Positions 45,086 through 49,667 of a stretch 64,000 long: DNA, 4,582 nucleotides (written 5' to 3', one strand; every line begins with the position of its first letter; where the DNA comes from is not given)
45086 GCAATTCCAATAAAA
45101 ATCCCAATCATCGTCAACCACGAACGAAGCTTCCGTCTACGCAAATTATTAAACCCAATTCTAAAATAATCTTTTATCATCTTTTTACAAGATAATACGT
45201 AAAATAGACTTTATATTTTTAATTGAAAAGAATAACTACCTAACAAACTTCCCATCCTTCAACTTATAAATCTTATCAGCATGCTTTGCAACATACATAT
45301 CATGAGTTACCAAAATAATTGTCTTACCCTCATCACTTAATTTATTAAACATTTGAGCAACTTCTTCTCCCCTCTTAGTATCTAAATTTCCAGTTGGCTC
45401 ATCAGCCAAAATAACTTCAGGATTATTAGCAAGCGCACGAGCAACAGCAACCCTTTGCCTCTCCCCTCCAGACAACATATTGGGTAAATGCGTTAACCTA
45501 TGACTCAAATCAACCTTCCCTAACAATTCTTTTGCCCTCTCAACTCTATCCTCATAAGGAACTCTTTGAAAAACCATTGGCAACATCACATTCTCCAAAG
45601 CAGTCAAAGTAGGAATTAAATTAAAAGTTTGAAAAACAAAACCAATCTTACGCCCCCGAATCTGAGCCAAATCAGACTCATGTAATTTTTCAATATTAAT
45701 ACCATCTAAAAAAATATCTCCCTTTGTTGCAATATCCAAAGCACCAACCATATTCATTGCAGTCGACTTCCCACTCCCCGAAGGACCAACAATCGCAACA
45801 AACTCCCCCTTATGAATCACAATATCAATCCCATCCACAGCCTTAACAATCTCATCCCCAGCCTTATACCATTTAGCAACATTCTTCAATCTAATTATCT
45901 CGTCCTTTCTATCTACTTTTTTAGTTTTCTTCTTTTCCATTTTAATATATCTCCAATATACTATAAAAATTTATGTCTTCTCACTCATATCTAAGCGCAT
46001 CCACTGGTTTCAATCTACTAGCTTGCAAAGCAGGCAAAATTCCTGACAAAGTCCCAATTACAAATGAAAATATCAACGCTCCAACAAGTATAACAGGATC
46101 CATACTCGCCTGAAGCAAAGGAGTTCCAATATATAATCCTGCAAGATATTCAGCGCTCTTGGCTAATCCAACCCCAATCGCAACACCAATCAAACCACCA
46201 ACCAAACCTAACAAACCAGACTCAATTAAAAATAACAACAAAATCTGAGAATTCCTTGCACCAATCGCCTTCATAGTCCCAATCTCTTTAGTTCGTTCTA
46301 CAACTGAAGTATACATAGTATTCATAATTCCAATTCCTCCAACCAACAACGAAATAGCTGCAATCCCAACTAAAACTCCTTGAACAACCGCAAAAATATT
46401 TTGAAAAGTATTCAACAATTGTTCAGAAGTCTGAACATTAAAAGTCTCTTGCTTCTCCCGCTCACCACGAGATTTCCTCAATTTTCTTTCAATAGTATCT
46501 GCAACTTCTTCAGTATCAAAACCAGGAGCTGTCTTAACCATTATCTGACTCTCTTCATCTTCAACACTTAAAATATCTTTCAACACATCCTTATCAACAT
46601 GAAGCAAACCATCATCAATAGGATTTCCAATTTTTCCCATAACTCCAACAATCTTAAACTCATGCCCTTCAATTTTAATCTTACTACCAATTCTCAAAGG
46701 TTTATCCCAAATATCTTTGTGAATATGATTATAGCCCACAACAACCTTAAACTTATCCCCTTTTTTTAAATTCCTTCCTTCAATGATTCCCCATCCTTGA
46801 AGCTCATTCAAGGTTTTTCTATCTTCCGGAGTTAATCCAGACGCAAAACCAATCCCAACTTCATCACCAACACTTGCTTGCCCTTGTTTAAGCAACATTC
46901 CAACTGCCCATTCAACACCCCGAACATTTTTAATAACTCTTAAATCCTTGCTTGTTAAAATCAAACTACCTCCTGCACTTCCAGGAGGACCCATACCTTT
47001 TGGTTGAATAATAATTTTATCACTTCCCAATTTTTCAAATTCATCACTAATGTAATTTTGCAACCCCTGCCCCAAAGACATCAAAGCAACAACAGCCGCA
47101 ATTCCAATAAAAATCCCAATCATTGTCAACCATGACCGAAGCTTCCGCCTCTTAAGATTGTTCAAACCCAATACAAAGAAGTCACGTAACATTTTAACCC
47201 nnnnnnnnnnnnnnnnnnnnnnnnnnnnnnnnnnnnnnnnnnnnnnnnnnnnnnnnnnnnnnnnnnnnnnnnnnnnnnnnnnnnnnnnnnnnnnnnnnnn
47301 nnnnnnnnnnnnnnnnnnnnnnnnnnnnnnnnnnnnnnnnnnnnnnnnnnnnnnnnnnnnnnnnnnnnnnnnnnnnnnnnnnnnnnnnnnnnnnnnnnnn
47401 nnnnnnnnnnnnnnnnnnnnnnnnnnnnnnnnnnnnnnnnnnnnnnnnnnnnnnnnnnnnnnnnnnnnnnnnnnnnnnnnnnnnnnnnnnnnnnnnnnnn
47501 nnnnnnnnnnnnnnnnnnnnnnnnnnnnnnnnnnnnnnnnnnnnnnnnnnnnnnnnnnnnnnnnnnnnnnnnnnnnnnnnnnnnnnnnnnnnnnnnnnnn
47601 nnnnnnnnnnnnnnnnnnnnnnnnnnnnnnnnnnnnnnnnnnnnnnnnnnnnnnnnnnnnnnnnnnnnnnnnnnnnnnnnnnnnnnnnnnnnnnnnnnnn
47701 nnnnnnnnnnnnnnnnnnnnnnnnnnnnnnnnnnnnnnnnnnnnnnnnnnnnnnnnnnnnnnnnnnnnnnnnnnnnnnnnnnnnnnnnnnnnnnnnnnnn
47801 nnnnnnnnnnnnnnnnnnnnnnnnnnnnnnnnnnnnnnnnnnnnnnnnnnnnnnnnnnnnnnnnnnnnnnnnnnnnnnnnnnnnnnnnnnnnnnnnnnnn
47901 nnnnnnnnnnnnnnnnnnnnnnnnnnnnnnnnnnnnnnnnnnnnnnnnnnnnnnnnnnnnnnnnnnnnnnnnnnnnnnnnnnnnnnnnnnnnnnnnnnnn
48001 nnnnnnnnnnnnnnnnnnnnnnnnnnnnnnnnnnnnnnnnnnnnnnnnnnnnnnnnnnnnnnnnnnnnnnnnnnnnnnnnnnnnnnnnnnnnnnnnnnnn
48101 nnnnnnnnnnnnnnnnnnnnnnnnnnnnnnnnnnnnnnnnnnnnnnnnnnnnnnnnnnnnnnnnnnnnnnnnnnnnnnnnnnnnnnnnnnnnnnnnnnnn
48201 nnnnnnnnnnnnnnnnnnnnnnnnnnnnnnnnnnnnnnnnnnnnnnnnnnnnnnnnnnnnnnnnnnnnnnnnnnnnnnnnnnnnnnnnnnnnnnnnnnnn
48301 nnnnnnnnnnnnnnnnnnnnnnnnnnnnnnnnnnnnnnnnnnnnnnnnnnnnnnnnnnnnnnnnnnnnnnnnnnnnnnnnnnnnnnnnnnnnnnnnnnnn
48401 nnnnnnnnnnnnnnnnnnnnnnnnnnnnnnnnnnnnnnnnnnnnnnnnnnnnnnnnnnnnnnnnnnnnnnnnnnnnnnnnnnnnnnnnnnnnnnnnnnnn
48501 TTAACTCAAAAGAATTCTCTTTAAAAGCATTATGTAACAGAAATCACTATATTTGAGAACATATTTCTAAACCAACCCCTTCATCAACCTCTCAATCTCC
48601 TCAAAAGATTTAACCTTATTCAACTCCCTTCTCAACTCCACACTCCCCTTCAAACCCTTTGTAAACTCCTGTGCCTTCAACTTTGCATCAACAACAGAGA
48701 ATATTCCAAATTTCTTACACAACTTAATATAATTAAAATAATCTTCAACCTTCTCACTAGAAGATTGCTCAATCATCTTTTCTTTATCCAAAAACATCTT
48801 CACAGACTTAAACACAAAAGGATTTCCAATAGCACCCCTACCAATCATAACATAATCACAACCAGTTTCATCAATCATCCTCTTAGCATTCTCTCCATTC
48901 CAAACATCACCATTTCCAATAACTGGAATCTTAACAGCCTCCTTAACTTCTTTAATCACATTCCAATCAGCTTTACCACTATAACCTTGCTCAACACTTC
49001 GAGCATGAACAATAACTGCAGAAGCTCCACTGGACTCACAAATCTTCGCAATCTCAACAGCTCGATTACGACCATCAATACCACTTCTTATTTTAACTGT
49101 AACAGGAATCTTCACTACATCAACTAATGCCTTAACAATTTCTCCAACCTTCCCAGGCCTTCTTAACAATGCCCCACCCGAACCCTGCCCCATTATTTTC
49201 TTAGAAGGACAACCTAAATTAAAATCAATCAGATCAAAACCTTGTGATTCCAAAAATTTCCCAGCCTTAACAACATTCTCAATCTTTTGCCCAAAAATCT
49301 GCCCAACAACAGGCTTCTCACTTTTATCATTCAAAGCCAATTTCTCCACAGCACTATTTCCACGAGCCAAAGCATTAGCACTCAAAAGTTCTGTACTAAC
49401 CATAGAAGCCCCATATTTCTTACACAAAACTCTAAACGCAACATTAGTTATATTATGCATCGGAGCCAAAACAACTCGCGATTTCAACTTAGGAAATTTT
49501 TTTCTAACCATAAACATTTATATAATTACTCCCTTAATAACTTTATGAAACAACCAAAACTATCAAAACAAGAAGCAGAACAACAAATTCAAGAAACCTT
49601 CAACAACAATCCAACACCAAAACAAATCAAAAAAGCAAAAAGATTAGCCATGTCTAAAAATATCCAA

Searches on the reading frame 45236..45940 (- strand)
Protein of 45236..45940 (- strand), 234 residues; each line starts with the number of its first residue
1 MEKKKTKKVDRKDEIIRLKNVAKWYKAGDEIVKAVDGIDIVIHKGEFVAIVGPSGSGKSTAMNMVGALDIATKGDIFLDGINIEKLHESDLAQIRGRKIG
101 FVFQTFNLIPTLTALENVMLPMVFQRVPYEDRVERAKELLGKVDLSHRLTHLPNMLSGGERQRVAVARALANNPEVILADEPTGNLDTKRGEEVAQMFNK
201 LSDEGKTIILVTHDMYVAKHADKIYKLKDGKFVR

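Call 6: search_protein_families(library=pfam, proteins=[window:45236-45940:-], max_evalue=0.01)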
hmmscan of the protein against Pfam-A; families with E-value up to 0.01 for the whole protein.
window:45236-45940:- (234 aa): 10 families
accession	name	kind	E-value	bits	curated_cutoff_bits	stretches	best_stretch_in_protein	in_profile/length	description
PF00005.33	ABC_tran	-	1.8e-32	113.2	25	1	36-183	2-136/137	ABC transporter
PF02463.25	SMC_N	-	5.1e-09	36.3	40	1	153-228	134-212/220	RecF/RecN/SMC N terminal domain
PF13304.12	AAA_21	-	5.6e-07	30.3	27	1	165-217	247-302/304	AAA domain, putative AbiEii toxin, Type IV TA system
PF13555.12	AAA_29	-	0.00096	19.3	27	1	37-62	14-39/61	P-loop containing region of AAA domain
PF03266.21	NTPase_1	-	0.003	17.9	23.9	0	165-233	88-153/168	NTPase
PF25199.1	nSTAND_NTPase5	-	0.003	17.8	34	0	44-65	40-61/145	Novel STAND NTPase 5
PF20720.3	nSTAND3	-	0.005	17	27.2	0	42-65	14-37/155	Novel STAND NTPase 3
PF13481.12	AAA_25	-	0.0064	16.6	27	0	40-77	28-63/195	AAA domain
PF13604.12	AAA_30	-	0.0091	16.2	27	0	43-67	15-40/191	AAA domain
PF13401.12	AAA_22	-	0.0095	16.7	27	0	45-67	5-27/130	AAA domain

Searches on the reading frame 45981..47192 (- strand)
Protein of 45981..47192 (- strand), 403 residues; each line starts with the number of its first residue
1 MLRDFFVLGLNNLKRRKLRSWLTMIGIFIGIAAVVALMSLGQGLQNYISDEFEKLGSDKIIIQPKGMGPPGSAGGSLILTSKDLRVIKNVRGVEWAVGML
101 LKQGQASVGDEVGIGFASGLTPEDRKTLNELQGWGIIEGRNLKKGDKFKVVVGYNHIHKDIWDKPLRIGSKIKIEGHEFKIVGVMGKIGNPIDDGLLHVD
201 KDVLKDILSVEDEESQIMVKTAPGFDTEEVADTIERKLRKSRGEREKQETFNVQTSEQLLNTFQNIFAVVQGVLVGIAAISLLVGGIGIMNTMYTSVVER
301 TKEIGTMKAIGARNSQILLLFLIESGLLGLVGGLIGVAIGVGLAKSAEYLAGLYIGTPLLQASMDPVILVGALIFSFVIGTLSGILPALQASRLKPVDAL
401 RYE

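Call 6: search_protein_families(library=pfam, proteins=[window:45981-47192:-], max_evalue=0.01)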
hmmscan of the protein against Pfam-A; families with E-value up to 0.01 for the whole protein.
window:45981-47192:- (403 aa): 3 families
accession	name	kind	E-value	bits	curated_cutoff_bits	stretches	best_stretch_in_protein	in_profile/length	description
PF12704.14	MacB_PCD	-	5.8e-29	102.3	27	1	20-236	1-206/207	MacB-like periplasmic core domain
PF02687.27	FtsX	-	1e-22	80.9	25.5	1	277-396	3-120/120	FtsX-like permease C-terminal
PF03631.20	Virul_fac_BrkB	-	0.0037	17.4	33.7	0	13-52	110-147/259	Virulence factor BrkB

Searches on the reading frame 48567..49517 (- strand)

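Call 6: search_protein_families(library=pfam, proteins=[window:48567-49517:-], max_evalue=0.01)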
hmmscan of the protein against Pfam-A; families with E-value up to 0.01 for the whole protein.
window:48567-49517:- (316 aa): 5 families
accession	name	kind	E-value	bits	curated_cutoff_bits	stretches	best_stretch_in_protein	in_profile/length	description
PF01207.24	Dus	-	2.8e-76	257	20.4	1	17-307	2-297/311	Dihydrouridine synthase (Dus)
PF01680.23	SOR_SNZ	-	5.2e-05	23.6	27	1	152-223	21-96/207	SOR/SNZ family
PF01180.27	DHO_dh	-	5.4e-05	23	27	1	66-243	93-287/291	Dihydroorotate dehydrogenase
PF00724.26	Oxidored_FMN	-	0.0043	16.8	27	0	171-242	264-338/342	NADH:flavin oxidoreductase / NADH oxidase family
PF03060.21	NMO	-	0.0059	16.5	28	0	153-215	145-212/331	Nitronate monooxygenase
